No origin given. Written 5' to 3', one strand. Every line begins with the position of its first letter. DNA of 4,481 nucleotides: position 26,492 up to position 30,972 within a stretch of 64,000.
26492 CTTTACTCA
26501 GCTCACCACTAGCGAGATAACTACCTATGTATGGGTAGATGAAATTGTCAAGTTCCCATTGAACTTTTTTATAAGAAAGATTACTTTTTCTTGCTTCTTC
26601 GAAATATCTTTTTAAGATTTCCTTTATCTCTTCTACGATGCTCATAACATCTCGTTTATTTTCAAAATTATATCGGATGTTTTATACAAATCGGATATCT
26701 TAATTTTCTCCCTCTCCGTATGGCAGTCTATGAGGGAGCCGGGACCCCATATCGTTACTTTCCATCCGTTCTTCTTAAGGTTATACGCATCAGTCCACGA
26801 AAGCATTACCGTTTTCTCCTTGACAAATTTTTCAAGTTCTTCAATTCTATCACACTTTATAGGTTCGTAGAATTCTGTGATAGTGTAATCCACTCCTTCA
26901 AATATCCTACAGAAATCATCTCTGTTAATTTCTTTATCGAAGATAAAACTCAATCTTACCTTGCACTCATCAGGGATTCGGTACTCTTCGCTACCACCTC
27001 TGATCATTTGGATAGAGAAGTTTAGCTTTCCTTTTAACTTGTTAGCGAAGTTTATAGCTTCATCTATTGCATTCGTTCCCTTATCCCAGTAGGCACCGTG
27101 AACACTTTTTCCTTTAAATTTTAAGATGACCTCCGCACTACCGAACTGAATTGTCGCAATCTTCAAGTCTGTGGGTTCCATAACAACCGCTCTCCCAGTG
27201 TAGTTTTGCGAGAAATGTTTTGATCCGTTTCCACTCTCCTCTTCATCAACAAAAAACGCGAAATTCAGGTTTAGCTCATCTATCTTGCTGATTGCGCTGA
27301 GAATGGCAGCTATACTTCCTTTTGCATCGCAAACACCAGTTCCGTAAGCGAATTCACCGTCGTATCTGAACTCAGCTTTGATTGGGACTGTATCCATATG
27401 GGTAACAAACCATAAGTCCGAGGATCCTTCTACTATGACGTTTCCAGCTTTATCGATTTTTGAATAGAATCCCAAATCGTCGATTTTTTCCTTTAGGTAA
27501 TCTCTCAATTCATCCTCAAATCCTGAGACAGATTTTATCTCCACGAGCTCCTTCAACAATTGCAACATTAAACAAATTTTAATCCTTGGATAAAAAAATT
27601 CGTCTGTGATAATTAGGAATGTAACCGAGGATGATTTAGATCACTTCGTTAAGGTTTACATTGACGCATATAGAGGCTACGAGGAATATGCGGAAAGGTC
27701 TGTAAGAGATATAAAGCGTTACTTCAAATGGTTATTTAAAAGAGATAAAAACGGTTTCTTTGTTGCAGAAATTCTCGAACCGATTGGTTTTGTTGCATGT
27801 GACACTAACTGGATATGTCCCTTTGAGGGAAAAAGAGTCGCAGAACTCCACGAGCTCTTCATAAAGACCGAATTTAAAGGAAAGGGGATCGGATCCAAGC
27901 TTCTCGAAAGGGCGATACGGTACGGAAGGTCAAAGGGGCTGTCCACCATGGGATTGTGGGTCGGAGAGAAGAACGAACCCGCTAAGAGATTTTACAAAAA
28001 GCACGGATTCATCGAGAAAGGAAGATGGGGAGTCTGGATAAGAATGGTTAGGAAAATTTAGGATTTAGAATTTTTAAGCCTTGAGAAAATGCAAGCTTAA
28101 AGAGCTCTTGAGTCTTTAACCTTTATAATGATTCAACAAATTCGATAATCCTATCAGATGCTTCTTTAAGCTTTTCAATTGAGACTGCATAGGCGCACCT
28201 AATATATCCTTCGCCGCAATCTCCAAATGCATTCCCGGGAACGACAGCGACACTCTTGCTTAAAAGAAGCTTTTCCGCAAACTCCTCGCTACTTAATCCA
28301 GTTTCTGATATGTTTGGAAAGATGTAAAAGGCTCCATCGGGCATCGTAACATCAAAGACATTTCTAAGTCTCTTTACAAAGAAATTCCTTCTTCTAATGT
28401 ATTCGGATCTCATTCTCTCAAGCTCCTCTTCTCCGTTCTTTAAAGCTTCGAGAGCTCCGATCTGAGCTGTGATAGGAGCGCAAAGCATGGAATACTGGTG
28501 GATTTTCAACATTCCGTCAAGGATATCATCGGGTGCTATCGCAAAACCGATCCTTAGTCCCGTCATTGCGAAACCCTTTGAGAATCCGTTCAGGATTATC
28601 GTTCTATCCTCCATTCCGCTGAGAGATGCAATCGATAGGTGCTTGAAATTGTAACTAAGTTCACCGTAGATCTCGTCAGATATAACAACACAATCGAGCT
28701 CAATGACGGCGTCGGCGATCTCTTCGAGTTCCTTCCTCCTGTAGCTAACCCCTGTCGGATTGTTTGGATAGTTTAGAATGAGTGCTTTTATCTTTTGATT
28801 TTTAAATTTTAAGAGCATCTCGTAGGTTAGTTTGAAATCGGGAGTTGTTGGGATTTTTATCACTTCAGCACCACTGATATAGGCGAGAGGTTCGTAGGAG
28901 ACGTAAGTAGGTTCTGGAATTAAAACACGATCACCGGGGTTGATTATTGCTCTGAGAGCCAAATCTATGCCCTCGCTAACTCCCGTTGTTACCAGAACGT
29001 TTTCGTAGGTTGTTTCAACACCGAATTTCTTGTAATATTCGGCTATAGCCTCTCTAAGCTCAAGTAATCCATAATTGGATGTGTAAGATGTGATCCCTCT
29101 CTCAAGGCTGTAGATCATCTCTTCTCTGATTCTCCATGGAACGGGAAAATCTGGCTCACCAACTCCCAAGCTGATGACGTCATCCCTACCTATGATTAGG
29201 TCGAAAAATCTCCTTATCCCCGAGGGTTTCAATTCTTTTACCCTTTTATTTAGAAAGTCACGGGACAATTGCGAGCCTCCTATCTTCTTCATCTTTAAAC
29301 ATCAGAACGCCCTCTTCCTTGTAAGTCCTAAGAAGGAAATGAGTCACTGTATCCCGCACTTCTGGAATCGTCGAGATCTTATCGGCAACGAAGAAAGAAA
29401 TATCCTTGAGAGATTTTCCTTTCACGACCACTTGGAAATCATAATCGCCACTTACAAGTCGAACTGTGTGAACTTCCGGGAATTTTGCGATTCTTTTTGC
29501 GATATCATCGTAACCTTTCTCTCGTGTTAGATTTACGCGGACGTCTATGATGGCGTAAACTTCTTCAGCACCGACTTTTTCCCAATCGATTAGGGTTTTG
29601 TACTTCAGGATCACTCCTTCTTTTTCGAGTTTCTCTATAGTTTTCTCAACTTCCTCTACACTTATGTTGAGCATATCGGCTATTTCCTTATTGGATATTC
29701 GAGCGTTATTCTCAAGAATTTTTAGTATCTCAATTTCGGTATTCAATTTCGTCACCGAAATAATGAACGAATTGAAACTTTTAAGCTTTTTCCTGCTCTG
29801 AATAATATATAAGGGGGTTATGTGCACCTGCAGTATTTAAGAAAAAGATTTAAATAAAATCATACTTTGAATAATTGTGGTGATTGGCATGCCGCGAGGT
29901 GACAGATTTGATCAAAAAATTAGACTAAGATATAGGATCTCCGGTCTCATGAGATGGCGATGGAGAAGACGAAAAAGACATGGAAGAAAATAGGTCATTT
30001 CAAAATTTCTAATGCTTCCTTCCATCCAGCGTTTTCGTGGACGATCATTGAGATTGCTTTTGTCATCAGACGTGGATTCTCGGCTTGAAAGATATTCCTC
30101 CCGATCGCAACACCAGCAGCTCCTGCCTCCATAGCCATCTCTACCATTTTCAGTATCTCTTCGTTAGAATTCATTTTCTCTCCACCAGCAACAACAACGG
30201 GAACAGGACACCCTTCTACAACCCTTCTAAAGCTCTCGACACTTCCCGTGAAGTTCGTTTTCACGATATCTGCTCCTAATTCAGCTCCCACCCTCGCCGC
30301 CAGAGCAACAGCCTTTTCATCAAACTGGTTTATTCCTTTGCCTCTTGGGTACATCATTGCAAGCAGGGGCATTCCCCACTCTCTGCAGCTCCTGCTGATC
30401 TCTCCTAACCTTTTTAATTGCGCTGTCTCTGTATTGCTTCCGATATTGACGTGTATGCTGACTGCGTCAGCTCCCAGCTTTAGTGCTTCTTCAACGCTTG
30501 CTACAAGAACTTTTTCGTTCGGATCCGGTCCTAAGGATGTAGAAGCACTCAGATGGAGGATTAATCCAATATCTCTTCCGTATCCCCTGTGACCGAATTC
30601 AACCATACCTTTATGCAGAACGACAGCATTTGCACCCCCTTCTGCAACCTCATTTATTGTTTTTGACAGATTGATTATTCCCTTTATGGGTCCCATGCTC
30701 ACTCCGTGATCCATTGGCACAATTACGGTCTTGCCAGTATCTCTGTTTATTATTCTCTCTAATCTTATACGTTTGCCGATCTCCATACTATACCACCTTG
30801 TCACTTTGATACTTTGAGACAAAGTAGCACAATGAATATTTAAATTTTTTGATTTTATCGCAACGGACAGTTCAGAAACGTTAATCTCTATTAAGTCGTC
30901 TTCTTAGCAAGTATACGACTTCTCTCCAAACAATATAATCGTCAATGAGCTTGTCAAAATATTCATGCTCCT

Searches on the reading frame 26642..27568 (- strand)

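Call 60: search_protein_families(library=ncbifam, proteins=[window:26642-27568:-], max_evalue=1e-8)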
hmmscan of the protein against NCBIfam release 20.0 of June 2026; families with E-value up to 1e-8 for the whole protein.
window:26642-27568:- (308 aa): 28 families (the best 25 are shown)
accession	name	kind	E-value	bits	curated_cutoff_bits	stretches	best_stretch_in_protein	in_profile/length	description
NF006404.0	PRK08652.1-2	equivalog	2.3e-105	352.2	348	1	2-308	4-328/332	acetylornithine deacetylase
NF006403.0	PRK08652.1-1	equivalog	6.9e-43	147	427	1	4-307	12-349/354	acetylornithine deacetylase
TIGR01910.1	DapE-ArgE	subfamily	5.8e-33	114.6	217.6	1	2-198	1-247/373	ArgE/DapE family deacylase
TIGR01900.1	dapE-gram_pos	equivalog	2.4e-29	102.3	304.2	1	3-301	7-346/351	succinyl-diaminopimelate desuccinylase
TIGR01902.1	dapE-lys-deAc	subfamily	1.5e-28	100.1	163.1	1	3-179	1-186/340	N-acetyl-ornithine/N-acetyl-lysine deacetylase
NF003367.0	PRK04443.1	equivalog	1.9e-25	89.9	363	1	3-182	11-193/349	[LysW]-lysine hydrolase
NF006399.0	PRK08651.1-2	equivalog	4.8e-25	88.4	381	1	1-184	6-220/405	succinyl-diaminopimelate desuccinylase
NF009555.0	PRK13004.1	equivalog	1.2e-24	87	321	1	1-179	17-218/399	YgeY family selenium metabolism-linked hydrolase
NF006402.0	PRK08651.1-5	equivalog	1.8e-24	86.4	369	1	4-173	8-194/369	succinyl-diaminopimelate desuccinylase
TIGR01892.1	AcOrn-deacetyl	equivalog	2.8e-23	82.5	297.7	1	5-179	3-204/365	acetylornithine deacetylase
NF006405.0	PRK08652.1-3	equivalog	4.3e-23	82.1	455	1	71-207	81-242/367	acetylornithine deacetylase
NF001747.0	PRK00466.1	equivalog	5.8e-21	74.6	288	1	3-303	14-337/346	N-acetyl-lysine deacetylase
NF006439.0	PRK08737.1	equivalog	5.6e-18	65.1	345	1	21-177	32-201/364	acetylornithine deacetylase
NF006365.0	PRK08588.1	subfamily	2e-17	63.6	289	1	2-183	10-217/383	succinyl-diaminopimelate desuccinylase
NF006401.0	PRK08651.1-4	equivalog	5.4e-17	61.8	381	1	72-191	107-228/376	succinyl-diaminopimelate desuccinylase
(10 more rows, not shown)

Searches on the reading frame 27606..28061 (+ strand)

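Call 75: search_protein_families(library=pfam, proteins=[window:27606-28061:+], max_evalue=0.001)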
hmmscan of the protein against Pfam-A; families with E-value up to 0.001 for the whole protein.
window:27606-28061:+ (151 aa): 7 families
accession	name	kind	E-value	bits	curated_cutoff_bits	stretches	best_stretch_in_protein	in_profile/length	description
PF00583.31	Acetyltransf_1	-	7.1e-21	75.1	20.7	1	27-135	15-116/116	Acetyltransferase (GNAT) family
PF13508.13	Acetyltransf_7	-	2.3e-14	53.9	27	1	49-136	3-83/84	Acetyltransferase (GNAT) domain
PF13673.13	Acetyltransf_10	-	9.3e-10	39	23.6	1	51-139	33-111/128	Acetyltransferase (GNAT) domain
PF13302.13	Acetyltransf_3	-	8.8e-08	33.4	25.4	1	2-135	3-137/138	Acetyltransferase (GNAT) domain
PF08445.16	FR47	-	2.4e-07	31.1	22.1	1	76-138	19-80/86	FR47-like protein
PF13420.13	Acetyltransf_4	-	3.7e-05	24.2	24.3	1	3-135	1-134/155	Acetyltransferase (GNAT) domain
PF14542.12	Acetyltransf_CG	-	6.6e-05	23.4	30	1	75-112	21-58/80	GCN5-related N-acetyl-transferase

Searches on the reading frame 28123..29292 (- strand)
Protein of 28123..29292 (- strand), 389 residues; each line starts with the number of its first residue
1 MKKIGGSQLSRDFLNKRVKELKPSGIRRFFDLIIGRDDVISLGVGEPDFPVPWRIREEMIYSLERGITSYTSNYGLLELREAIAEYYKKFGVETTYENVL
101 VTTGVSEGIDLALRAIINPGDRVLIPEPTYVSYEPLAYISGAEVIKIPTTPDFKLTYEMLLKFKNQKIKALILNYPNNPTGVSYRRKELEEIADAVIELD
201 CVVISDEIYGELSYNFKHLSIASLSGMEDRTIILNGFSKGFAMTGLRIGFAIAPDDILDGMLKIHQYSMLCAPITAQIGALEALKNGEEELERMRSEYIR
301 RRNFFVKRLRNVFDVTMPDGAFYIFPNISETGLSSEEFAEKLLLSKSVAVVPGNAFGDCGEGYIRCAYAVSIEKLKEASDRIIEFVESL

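Call 60: search_protein_families(library=ncbifam, proteins=[window:28123-29292:-], max_evalue=1e-8)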
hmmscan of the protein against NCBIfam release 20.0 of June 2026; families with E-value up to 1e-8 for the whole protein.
window:28123-29292:- (389 aa): 67 families (the best 25 are shown)
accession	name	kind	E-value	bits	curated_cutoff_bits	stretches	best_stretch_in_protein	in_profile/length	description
NF005816.0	PRK07682.1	equivalog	2.5e-149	497.2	620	1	14-388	6-385/390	aminotransferase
NF005817.0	PRK07683.1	equivalog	1.7e-121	405.6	575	1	12-387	3-382/387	aminotransferase A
NF005588.0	PRK07309.1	equivalog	5.7e-107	358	576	1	13-388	6-388/391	pyridoxal phosphate-dependent aminotransferase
NF041364.1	GntC_guanitoxin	equivalog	2.3e-105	352.4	415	1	40-385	1-356/356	guanitoxin biosynthesis PLP-dependent (S)-gamma-hydroxy-L-arginine cyclodehydratase GntC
NF006229.0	PRK08361.1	equivalog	4.1e-95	319.1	624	1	11-387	7-389/391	aspartate aminotransferase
NF041091.1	asp_aminotase_Arch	equivalog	8.7e-92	307.8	550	1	37-386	27-375/376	aspartate aminotransferase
NF004975.0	PRK06348.1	equivalog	8.2e-91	304.8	549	1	11-384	3-381/384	pyridoxal phosphate-dependent aminotransferase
NF004770.0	PRK06108.1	subfamily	5.9e-81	272.3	422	1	14-387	13-393/396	pyridoxal phosphate-dependent aminotransferase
NF005601.0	PRK07337.1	equivalog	4.5e-73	246.6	496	1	36-385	34-391/394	pyridoxal phosphate-dependent aminotransferase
TIGR03540.1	DapC_direct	equivalog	1.3e-72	244.9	593.25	1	38-383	30-381/383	LL-diaminopimelate aminotransferase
NF006514.0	PRK08960.1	equivalog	2.6e-71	240.5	554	1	36-386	31-385/388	pyridoxal phosphate-dependent aminotransferase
NF006230.0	PRK08363.1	equivalog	3.6e-71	240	534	1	38-387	31-393/398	alanine aminotransferase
NF006756.0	PRK09276.1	subfamily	9.8e-71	238.7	507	1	37-384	31-384/387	LL-diaminopimelate aminotransferase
NF005744.0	PRK07568.1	subfamily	4.4e-69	233.2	389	1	15-380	4-384/398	pyridoxal phosphate-dependent aminotransferase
NF004769.0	PRK06107.1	equivalog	3e-63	213.9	617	1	35-389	31-401/402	aspartate transaminase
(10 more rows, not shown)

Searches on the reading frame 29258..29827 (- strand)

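Call 60: search_protein_families(library=ncbifam, proteins=[window:29258-29827:-], max_evalue=1e-8)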
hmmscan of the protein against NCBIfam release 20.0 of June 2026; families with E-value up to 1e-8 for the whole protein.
window:29258-29827:- (189 aa): 7 families
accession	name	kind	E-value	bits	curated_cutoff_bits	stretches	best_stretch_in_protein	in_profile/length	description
NF040947.1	trans_reg_LysM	equivalog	2.4e-20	72.7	180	1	30-169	4-136/136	HTH-type transcriptional regulator LysM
NF041395.1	TranRegLrpA1_Halo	equivalog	1.5e-15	57.4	250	1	29-165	5-137/142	HTH-type transcriptional regulator LrpA1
NF008370.0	PRK11169.1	equivalog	5.8e-15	55.3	233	1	31-178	16-162/164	leucine-responsive transcriptional regulator Lrp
NF008384.0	PRK11179.1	equivalog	1.1e-13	51.2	227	1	31-165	11-142/153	transcriptional regulator AsnC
NF041396.1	TranRegLrp_Halo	equivalog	1.6e-13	50.8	190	1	30-171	6-142/149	HTH-type transcriptional regulator Lrp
NF040820.1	trans_reg_LrpA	equivalog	1e-12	48.2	250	1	34-162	9-133/141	HTH-type transcriptional regulator LrpA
NF053758.1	ChrTpTrnRegChrS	equivalog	1.3e-12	47.7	250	1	30-171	15-152/158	chromate efflux transcriptional regulator ChrS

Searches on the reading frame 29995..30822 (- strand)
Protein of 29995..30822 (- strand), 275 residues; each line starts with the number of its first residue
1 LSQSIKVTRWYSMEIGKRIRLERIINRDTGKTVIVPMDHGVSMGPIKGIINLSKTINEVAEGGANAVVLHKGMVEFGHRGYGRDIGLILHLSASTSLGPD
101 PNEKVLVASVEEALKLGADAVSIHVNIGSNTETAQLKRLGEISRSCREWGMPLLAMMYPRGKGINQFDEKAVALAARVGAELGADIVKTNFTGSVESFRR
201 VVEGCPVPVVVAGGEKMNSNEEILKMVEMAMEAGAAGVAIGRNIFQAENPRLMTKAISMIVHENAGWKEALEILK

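Call 60: search_protein_families(library=ncbifam, proteins=[window:29995-30822:-], max_evalue=1e-8)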
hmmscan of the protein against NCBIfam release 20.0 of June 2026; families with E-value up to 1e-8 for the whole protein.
window:29995-30822:- (275 aa): 10 families
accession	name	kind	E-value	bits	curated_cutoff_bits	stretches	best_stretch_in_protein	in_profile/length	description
NF005556.0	PRK07226.1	subfamily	8.7e-127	422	241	1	13-274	2-264/267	2-amino-3,7-dideoxy-D-threo-hept-6-ulosonate synthase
TIGR01949.1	ADH_synth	equivalog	2.6e-117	391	299.45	1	15-272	1-255/255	2-amino-3,7-dideoxy-D-threo-hept-6-ulosonate synthase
NF041223.1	BagB_FevI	exception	3.1e-72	242.9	500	1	15-263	7-256/257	bagremycin/ferroverdin biosynthesis DhnA-type aldolase BagB/FevI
NF040816.1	Fbpase1_Arch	equivalog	6.4e-65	219.3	430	1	13-272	4-268/271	class I fructose-bisphosphate aldolase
NF006081.0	PRK08227.1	equivalog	9.3e-58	195.8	297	1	5-273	24-285/291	3-hydroxy-5-phosphonooxypentane-2,4-dione thiolase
NF006704.0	PRK09250.1-1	equivalog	2.2e-29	102.3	277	1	7-191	10-210/308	class I fructose-bisphosphate aldolase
NF005321.0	PRK06852.1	equivalog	9.7e-19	67.6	420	1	110-275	131-305/308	aldolase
NF006707.0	PRK09250.1-4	equivalog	4.6e-13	48.9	327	1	29-201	68-253/355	class I fructose-bisphosphate aldolase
NF006705.0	PRK09250.1-2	equivalog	6.5e-10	38.4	682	1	53-199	95-248/349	class I fructose-bisphosphate aldolase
NF006706.0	PRK09250.1-3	equivalog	1.6e-09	37.1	664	0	29-198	65-247/350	class I fructose-bisphosphate aldolase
